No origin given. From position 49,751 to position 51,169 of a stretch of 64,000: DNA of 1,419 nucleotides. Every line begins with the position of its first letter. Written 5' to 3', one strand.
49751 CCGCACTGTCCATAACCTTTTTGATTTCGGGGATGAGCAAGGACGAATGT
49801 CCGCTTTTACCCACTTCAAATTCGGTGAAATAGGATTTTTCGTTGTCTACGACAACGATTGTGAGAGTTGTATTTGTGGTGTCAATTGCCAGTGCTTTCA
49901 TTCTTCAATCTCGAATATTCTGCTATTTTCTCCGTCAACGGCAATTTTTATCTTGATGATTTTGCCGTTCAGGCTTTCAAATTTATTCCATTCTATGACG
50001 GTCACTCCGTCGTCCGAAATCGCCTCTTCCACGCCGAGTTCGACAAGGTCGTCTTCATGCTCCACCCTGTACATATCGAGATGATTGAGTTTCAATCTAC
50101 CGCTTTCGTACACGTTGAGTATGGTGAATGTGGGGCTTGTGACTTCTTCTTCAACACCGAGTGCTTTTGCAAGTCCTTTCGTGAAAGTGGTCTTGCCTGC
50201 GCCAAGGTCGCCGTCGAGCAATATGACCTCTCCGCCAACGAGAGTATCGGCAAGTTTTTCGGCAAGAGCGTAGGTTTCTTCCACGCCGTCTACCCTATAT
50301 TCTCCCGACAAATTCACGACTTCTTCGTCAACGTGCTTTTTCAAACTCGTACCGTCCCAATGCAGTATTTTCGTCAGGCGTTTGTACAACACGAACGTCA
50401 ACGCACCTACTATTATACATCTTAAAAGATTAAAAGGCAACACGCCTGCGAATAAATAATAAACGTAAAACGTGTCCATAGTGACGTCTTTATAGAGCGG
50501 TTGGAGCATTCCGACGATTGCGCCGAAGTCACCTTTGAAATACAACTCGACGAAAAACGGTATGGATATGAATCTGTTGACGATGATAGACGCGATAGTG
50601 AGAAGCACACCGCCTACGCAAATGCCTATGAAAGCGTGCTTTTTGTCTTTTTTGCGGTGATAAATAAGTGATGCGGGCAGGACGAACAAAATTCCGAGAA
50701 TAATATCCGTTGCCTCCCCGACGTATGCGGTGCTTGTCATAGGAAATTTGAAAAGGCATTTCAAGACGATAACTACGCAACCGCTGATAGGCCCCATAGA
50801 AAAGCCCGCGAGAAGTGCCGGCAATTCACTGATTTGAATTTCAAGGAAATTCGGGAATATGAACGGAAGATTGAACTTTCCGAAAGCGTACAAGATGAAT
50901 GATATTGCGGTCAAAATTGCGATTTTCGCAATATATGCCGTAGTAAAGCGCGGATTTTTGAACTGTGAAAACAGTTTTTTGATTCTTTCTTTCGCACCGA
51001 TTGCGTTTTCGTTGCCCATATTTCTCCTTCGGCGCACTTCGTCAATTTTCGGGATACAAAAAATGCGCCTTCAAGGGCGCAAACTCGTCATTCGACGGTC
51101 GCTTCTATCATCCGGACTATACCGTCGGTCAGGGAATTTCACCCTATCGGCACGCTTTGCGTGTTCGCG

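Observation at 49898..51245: FMN riboswitch drives a RibU-like transporter fused in frame to TsaE, heading a packed tsaB-rimI-hydrolase-murF-like-ddl string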

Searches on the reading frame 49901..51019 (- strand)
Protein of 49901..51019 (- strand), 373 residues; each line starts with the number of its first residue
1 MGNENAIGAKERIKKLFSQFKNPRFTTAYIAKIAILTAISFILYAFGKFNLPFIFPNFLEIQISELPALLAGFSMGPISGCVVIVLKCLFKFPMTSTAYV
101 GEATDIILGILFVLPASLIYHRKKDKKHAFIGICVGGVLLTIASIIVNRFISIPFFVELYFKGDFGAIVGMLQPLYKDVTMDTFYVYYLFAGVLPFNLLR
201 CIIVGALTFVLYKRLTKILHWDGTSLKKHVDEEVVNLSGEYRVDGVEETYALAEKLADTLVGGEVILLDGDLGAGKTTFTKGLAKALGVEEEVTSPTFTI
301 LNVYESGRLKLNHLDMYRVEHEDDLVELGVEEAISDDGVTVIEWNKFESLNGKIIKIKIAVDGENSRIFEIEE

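Call 7: search_protein_families(library=pfam, proteins=[window:49901-51019:-], max_evalue=0.01)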
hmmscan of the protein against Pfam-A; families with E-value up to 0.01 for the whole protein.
window:49901-51019:- (373 aa): 2 families
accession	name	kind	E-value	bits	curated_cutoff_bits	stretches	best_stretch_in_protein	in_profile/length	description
PF02367.23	TsaE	-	7.1e-37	126.7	26.6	1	246-367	4-126/128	Threonylcarbamoyl adenosine biosynthesis protein TsaE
PF12822.12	ECF_trnsprt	-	1e-24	87.9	30.7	1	29-212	2-169/169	ECF transporter, substrate-specific component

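Call 8: search_protein_families(library=ncbifam, proteins=[window:49901-51019:-], max_evalue=0.01)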
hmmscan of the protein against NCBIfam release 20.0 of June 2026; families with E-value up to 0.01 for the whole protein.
window:49901-51019:- (373 aa): 6 families
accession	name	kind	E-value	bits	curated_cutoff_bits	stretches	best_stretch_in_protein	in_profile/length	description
TIGR00150.1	T6A_YjeE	equivalog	8.1e-33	113.1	60.1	1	248-367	7-128/135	tRNA (adenosine(37)-N6)-threonylcarbamoyltransferase complex ATPase subunit type 1 TsaE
NF007931.0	PRK10646.1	equivalog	6.7e-21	74.8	246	1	248-346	13-111/153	tRNA (adenosine(37)-N6)-threonylcarbamoyltransferase complex ATPase subunit type 1 TsaE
NF046054.1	memb_MPN527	equivalog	1.8e-07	31.5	80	1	29-213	4-203/211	MPN527 family putative ECF transporter permease subunit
TIGR04518.1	ECF_S_folT_fam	subfamily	0.00036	20.3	60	1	25-212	2-154/163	folate family ECF transporter S component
NF010335.0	PRK13764.1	equivalog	0.0051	15.4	340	1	248-291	247-291/613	ATPase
NF005655.0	PRK07429.1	subfamily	0.0052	16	236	1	268-291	13-36/326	phosphoribulokinase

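Call 9: find_homologous_proteins(query=window:49901-51019:-, max_evalue=0.00001)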
Query window:49901-51019:- (373 aa): 794 proteins with E <= 0.00001 among 8000 candidates; the best 120 are listed.
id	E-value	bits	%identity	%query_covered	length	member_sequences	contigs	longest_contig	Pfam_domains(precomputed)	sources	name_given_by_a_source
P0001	4.1e-240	814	99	100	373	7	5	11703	PF02367.24,PF12822.13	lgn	-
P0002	4.7e-208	709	87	99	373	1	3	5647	PF02367.24,PF12822.13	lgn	-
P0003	9.1e-207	704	86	99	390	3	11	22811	PF02367.24,PF12822.13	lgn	-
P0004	2.8e-204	696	84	99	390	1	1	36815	PF02367.24,PF12822.13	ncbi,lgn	-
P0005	1.5e-198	677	77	100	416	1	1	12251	PF02367.24,PF12822.13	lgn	-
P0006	2.0e-196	670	78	100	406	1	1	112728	PF02367.24,PF12822.13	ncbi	-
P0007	4.3e-196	669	78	100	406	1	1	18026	PF02367.24,PF12822.13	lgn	-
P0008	8.6e-190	648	78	98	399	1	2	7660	PF02367.24,PF12822.13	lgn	-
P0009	3.1e-189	647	77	99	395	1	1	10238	PF02367.24,PF12822.13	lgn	-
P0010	4.9e-179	613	75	98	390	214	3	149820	PF02367.24,PF12822.13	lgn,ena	-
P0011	1.2e-177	608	75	99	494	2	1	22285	PF02367.24,PF12822.13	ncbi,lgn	-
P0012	7.0e-176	603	73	98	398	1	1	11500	PF02367.24,PF12822.13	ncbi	-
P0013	6.5e-174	596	71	99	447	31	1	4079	PF02367.24,PF12822.13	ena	-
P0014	9.4e-173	592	74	97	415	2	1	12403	PF02367.24,PF12822.13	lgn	-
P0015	1.3e-172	592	73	97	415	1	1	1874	PF02367.24,PF12822.13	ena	-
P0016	2.0e-172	591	73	97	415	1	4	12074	PF02367.24,PF12822.13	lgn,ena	-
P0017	2.3e-172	591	73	97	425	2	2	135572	PF02367.24,PF12822.13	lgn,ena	-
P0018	2.5e-172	591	73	97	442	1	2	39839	PF02367.24,PF12822.13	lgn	-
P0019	2.6e-172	591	73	97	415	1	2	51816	PF02367.24,PF12822.13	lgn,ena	-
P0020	2.7e-172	591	73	97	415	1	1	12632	PF02367.24,PF12822.13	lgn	-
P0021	3.3e-172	591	73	97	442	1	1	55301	PF02367.24,PF12822.13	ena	-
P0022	3.3e-172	591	74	97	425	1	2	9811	PF02367.24,PF12822.13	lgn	-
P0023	3.3e-172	591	73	97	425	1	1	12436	PF02367.24,PF12822.13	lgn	-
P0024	3.4e-172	591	73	97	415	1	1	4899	PF02367.24,PF12822.13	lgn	-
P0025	3.5e-172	591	73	97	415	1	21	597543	PF02367.24,PF12822.13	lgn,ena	-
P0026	3.5e-172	591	73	97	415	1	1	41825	PF02367.24,PF12822.13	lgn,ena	-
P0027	3.5e-172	591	73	97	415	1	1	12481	PF02367.24,PF12822.13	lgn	-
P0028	3.5e-172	591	73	97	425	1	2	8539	PF02367.24,PF12822.13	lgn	-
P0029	3.6e-172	590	73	97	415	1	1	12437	PF02367.24,PF12822.13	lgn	-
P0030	3.7e-172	590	73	97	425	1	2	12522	PF02367.24,PF12822.13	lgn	-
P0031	4.1e-172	590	73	97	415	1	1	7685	PF02367.24,PF12822.13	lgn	-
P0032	4.3e-172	590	73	97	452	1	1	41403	PF02367.24,PF12822.13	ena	-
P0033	4.3e-172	590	73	97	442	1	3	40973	PF02367.24,PF12822.13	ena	-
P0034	4.3e-172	590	73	97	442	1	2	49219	PF02367.24,PF12822.13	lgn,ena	-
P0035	4.3e-172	590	73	97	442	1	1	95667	PF02367.24,PF12822.13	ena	-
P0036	4.7e-172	590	73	97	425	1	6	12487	PF02367.24,PF12822.13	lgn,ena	-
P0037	4.9e-172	590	73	97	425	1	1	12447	PF02367.24,PF12822.13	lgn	-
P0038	4.9e-172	590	73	97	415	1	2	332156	PF02367.24,PF12822.13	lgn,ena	-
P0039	5.6e-172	590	73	97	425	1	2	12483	PF02367.24,PF12822.13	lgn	-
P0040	5.8e-172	590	73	97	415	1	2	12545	PF02367.24,PF12822.13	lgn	-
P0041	5.8e-172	590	73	97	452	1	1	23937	PF02367.24,PF12822.13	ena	-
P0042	5.8e-172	590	73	97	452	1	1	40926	PF02367.24,PF12822.13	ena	-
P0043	5.8e-172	590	73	97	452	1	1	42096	PF02367.24,PF12822.13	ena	-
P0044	6.2e-172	590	73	97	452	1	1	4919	PF02367.24,PF12822.13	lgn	-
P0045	6.7e-172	590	73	97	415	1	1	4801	PF02367.24,PF12822.13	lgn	-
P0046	7.0e-172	590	73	97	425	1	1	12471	PF02367.24,PF12822.13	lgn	-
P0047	7.4e-172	589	73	97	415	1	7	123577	PF02367.24,PF12822.13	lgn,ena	-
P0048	7.8e-172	589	73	97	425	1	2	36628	PF02367.24,PF12822.13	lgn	-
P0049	8.2e-172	589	73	97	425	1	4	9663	PF02367.24,PF12822.13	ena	-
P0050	8.5e-172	589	73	97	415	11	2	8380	PF02367.24,PF12822.13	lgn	-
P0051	8.5e-172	589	73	97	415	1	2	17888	PF02367.24,PF12822.13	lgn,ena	-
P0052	8.6e-172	589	73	97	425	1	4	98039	PF02367.24,PF12822.13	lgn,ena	-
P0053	8.8e-172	589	73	97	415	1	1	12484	PF02367.24,PF12822.13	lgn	-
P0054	8.8e-172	589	73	97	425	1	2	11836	PF02367.24,PF12822.13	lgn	-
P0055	9.0e-172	589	72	98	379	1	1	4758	PF02367.24,PF12822.13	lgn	-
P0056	9.1e-172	589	73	97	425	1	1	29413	PF02367.24,PF12822.13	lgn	-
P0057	9.3e-172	589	73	97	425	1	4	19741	PF02367.24,PF12822.13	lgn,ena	-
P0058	1.0e-171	589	73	97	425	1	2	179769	PF02367.24,PF12822.13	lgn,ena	-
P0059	1.0e-171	589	73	97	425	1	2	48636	PF02367.24,PF12822.13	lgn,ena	-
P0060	1.1e-171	589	73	97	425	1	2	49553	PF02367.24,PF12822.13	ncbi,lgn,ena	-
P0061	1.1e-171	589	73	97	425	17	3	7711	PF02367.24,PF12822.13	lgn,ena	-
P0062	1.2e-171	589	73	97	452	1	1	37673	PF02367.24,PF12822.13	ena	-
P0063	1.2e-171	589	73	97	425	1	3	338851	PF02367.24,PF12822.13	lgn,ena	-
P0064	1.2e-171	589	73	97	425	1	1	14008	PF02367.24,PF12822.13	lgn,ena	-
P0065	1.2e-171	589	73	97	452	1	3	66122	PF02367.24,PF12822.13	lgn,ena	-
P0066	1.2e-171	589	73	97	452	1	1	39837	PF02367.24,PF12822.13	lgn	-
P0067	1.3e-171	589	73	97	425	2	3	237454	PF02367.24,PF12822.13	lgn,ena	-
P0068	1.4e-171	589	73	97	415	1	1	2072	PF02367.24,PF12822.13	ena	-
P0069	1.4e-171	589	73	97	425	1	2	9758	PF02367.24,PF12822.13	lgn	-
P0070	1.4e-171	589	72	98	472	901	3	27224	PF02367.24,PF12822.13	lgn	-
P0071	1.4e-171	589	73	97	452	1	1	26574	PF02367.24,PF12822.13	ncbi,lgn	-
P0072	1.4e-171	588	73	97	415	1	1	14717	PF02367.24,PF12822.13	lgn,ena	-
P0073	1.5e-171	588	73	97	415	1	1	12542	PF02367.24,PF12822.13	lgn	-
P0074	1.5e-171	588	73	97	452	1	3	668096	PF02367.24,PF12822.13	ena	-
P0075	1.6e-171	588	73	97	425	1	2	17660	PF02367.24,PF12822.13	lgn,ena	-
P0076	1.7e-171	588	73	97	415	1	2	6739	PF02367.24,PF12822.13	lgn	-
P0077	1.8e-171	588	73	97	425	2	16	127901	PF02367.24,PF12822.13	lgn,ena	-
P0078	1.8e-171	588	73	97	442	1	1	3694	PF02367.24,PF12822.13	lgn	-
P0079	1.9e-171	588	73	97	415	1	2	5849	PF02367.24,PF12822.13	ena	-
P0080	1.9e-171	588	73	97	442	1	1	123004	PF02367.24,PF12822.13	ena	-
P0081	2.0e-171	588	73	97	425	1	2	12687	PF02367.24,PF12822.13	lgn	-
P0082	2.0e-171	588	73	97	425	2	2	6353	PF02367.24,PF12822.13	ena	-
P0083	2.1e-171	588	73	97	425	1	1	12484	PF02367.24,PF12822.13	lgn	-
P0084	2.4e-171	588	73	97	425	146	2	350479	PF02367.24,PF12822.13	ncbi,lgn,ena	-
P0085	2.4e-171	588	73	97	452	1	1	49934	PF02367.24,PF12822.13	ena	-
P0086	2.4e-171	588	73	97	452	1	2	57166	PF02367.24,PF12822.13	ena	-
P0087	2.6e-171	588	73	97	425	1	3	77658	PF02367.24,PF12822.13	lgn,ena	-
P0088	2.6e-171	588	73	97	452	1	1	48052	PF02367.24,PF12822.13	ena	-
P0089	2.6e-171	588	72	98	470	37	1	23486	PF02367.24,PF12822.13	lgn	-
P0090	2.8e-171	588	73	97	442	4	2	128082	PF02367.24,PF12822.13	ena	-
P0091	2.8e-171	588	73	97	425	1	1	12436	PF02367.24,PF12822.13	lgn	-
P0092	3.1e-171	587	72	97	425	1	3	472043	PF02367.24,PF12822.13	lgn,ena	-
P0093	3.1e-171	587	72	98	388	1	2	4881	PF02367.24,PF12822.13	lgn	-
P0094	3.2e-171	587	72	97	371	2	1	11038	PF02367.24,PF12822.13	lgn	-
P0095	4.2e-171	587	73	97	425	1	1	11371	PF02367.24,PF12822.13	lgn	-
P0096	4.2e-171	587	73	97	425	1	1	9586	PF02367.24,PF12822.13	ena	-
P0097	4.5e-171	587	73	97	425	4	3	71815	PF02367.24,PF12822.13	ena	-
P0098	4.8e-171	587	73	97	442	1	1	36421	PF02367.24,PF12822.13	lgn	-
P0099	5.3e-171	587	73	97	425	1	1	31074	PF02367.24,PF12822.13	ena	-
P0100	6.5e-171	586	72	98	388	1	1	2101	PF02367.24,PF12822.13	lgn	-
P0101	6.9e-171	586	73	97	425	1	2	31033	PF02367.24,PF12822.13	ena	-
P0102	8.2e-171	586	73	97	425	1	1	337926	PF02367.24,PF12822.13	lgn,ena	-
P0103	8.6e-171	586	73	97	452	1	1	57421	PF02367.24,PF12822.13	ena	-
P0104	1.1e-170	586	71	98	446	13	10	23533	PF02367.24,PF12822.13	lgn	-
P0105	1.7e-170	585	73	97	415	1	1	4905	PF02367.24,PF12822.13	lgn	-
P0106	5.9e-170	583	72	97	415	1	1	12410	PF02367.24,PF12822.13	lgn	-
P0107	8.1e-170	583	71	99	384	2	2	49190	PF02367.24,PF12822.13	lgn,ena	-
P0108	8.6e-170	583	72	97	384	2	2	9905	PF02367.24,PF12822.13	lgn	-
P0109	1.6e-169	582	70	100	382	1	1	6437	PF02367.24,PF12822.13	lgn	-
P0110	2.9e-169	581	72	97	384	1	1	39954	PF02367.24,PF12822.13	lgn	-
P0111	4.6e-169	580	72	97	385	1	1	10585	PF02367.24,PF12822.13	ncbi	-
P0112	1.2e-168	579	71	98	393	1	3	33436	PF02367.24,PF12822.13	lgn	-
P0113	1.5e-167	575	72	97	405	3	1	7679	PF02367.24,PF12822.13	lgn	-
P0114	2.9e-167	574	71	97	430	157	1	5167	PF02367.24,PF12822.13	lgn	-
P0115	5.8e-167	573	72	98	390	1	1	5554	PF02367.24,PF12822.13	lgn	-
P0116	9.1e-165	566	71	98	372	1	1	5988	PF02367.24,PF12822.13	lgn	-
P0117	2.3e-163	562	69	95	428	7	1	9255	PF02367.24,PF12822.13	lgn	-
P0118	1.5e-161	556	70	97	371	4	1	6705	PF02367.24,PF12822.13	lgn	-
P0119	7.1e-161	553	74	91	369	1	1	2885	PF02367.24,PF12822.13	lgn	-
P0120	8.9e-161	553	69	99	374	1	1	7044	PF02367.24,PF12822.13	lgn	-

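Call 12: find_encoding_contigs(protein=P0006, flank=8000, max_places=3)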
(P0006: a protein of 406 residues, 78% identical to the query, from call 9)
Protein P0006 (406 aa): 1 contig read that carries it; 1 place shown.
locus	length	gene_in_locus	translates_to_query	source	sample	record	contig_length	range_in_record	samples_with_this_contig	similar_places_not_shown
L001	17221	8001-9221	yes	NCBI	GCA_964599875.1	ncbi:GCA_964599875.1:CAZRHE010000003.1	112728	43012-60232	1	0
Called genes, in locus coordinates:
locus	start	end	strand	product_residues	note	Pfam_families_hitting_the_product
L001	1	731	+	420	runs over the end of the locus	PF01018:GTP1_OBG, PF01926:MMR_HSR1, PF02421:FeoB_N, PF09269:DUF1967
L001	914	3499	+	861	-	PF13306:LRR_5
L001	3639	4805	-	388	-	PF17785:PUA_3, PF13649:Methyltransf_25 (faint), PF10672:Methyltrans_SAM, PF02475:TRM5-TYW2_MTfase, PF03602:Cons_hypoth95, PF06325:PrmA (weak), PF09445:Methyltransf_15, PF13847:Methyltransf_31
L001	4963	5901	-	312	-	-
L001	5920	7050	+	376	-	PF01467:CTP_transf_like, PF01966:HD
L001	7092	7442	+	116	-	PF02410:RsfS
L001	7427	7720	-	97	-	-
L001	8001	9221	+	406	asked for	PF12822:ECF_trnsprt, PF02367:TsaE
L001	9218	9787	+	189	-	PF00814:TsaD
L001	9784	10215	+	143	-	PF13420:Acetyltransf_4 (weak), PF00583:Acetyltransf_1, PF13673:Acetyltransf_10, PF13508:Acetyltransf_7, PF08445:FR47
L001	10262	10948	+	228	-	PF00561:Abhydrolase_1, PF00975:Thioesterase (weak), PF12146:Hydrolase_4, PF12697:Abhydrolase_6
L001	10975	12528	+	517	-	PF08245:Mur_ligase_M, PF02875:Mur_ligase_C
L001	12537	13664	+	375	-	PF01820:Dala_Dala_lig_N, PF02222:ATP-grasp (faint), PF02786:CPSase_L_D2 (faint), PF07478:Dala_Dala_lig_C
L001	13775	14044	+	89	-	-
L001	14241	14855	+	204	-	PF18967:PycTM (weak)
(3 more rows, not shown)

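Call 13: find_encoding_contigs(protein=P0084, flank=8000, max_places=3)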
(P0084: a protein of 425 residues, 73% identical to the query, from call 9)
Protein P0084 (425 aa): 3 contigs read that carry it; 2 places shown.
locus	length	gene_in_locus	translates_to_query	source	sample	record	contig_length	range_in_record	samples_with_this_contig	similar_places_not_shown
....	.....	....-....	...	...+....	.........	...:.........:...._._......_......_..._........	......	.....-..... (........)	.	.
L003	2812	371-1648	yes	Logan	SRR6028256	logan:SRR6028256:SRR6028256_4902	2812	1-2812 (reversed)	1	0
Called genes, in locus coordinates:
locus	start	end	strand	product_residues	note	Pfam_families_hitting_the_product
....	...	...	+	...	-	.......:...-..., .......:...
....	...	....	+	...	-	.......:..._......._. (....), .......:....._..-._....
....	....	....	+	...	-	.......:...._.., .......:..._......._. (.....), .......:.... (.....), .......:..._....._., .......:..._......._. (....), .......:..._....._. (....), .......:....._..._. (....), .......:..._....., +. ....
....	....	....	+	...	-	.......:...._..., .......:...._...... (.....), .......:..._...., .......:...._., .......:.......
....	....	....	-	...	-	-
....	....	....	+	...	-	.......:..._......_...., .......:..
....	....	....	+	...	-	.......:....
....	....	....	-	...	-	-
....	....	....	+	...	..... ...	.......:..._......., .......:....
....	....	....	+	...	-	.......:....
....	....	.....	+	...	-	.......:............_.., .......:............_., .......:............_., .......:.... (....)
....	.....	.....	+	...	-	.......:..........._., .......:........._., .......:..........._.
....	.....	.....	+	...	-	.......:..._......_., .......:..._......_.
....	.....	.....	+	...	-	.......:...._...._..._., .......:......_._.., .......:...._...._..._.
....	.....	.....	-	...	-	-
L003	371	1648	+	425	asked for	PF12822:ECF_trnsprt, PF02367:TsaE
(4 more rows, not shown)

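Call 18: search_protein_representatives(protein=window:49901-51019:-)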
Query: 373 residues. Proteins with E-value up to 0.001 (for the whole library): 28463; up to 1e-10: 13933; up to 1e-30: 142. The best 150 are listed.
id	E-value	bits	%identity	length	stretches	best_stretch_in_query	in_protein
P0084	7.5e-172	587.7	74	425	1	9-371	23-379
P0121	1.7e-127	441.8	60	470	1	26-372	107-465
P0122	1.7e-99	349.7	64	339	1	24-281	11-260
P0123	2.4e-99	349.2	75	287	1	9-220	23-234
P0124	7.9e-93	327.8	49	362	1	21-367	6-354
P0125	2.8e-91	322.7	62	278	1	25-278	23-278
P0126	9.0e-84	298.0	44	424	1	9-359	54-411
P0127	1.6e-79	284.0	63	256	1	23-223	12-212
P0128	2.0e-78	280.4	41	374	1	25-369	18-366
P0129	2.5e-78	280.1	44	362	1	24-370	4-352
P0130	4.5e-73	262.8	57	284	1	11-222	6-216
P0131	1.3e-72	261.3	47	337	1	34-347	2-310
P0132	7.2e-70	252.2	49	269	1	10-234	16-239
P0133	7.4e-69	248.9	56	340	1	22-222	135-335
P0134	2.5e-68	247.2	56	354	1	23-224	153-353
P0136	1.3e-67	244.9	42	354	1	25-368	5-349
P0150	1.1e-56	208.9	37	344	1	22-367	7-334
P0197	3.6e-41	157.8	34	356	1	26-371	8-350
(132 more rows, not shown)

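Call 21: find_related_loci(query=A1, collection=genome_contigs, flank=5000)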
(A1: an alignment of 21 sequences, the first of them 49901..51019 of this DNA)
Query A1 (373 aa) in genome_contigs; peptide patterns used: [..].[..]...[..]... (x = any residue, [..] = any of these).
600 stretches matched a pattern (row limit reached: there are more); 481 encode a relative of the query (tblastn E <= 1e-3); the best 80 are kept; 80 distinct loci.
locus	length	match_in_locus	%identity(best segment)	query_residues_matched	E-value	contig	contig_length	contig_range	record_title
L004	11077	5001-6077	71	9-373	3e-178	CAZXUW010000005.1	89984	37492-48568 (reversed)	MAG TPA_asm: uncultured Bacteroides sp. isolate SRP350583_co1_154 genome assembly, contig: NODE_306_length_89984_cov_339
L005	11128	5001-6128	61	3-373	5e-155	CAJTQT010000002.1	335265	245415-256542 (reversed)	MAG TPA_asm: uncultured Christensenella sp. isolate MGBC105284 genome assembly, contig: MGBC105284.2, whole genome shotg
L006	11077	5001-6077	58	26-372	3e-136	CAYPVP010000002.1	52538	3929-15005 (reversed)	MAG TPA_asm: uncultured Bacteroidaceae bacterium isolate SRP335695_co1_95 genome assembly, contig: NODE_248_length_52538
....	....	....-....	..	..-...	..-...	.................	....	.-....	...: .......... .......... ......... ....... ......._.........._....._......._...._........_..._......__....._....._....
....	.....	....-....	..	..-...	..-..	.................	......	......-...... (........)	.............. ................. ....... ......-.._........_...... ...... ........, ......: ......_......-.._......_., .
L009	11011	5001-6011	34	24-372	3e-48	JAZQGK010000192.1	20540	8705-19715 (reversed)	MAG: Candidatus Scatosoma sp. isolate T1900044630_TS20190096.MAGScoT_cleanbin_000047 SGB_1027_k141_906970, whole genome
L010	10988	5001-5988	44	25-368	2e-60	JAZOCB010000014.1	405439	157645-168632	MAG: Christensenellaceae bacterium isolate T1900044757_TS20190223.MAGScoT_cleanbin_000018 SGB_2306_k141_2699976, whole g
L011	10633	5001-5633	37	25-234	2e-43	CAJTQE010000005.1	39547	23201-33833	MAG TPA_asm: uncultured Christensenella sp. isolate MGBC110736 genome assembly, contig: MGBC110736.5, whole genome shotg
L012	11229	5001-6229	39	25-367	4e-43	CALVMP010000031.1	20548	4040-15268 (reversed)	MAG: uncultured Clostridia bacterium isolate BRZ_KH__bin127 genome assembly, contig: BRZ_KH__NODE_3985_length_20548_cov_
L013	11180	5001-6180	36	12-346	1e-41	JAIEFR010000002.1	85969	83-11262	MAG: Clostridia bacterium isolate SC0399_S13_4 SC0399_S13_4_contig_2, whole genome shotgun sequence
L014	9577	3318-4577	36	18-370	3e-41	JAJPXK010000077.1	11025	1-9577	MAG: Clostridia bacterium isolate AH.12_2 NODE_1159_length_11025_cov_6.140018, whole genome shotgun sequence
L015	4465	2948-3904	31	21-367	8e-41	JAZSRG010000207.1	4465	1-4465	MAG: Clostridia bacterium isolate T1900044538_TS20190004.MAGScoT_cleanbin_000019 SGB_37_k141_1210670, whole genome shotg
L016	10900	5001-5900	34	25-346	5e-43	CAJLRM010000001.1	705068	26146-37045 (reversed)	MAG TPA_asm: uncultured Clostridiales bacterium isolate ERR1600743-bin.83 genome assembly, contig: NODE_1_length_705068_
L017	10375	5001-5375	61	245-371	1e-39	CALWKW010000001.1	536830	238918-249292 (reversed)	MAG: uncultured Christensenellaceae bacterium isolate BRZ_MM__bin39 genome assembly, contig: BRZ_MM__NODE_2_length_53683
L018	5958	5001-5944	57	24-371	3e-67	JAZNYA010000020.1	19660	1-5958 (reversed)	MAG: Candidatus Stercoripulliclostridium sp. isolate T1900044777_TS20190243.MAGScoT_cleanbin_000072 SGB_2502_k141_112985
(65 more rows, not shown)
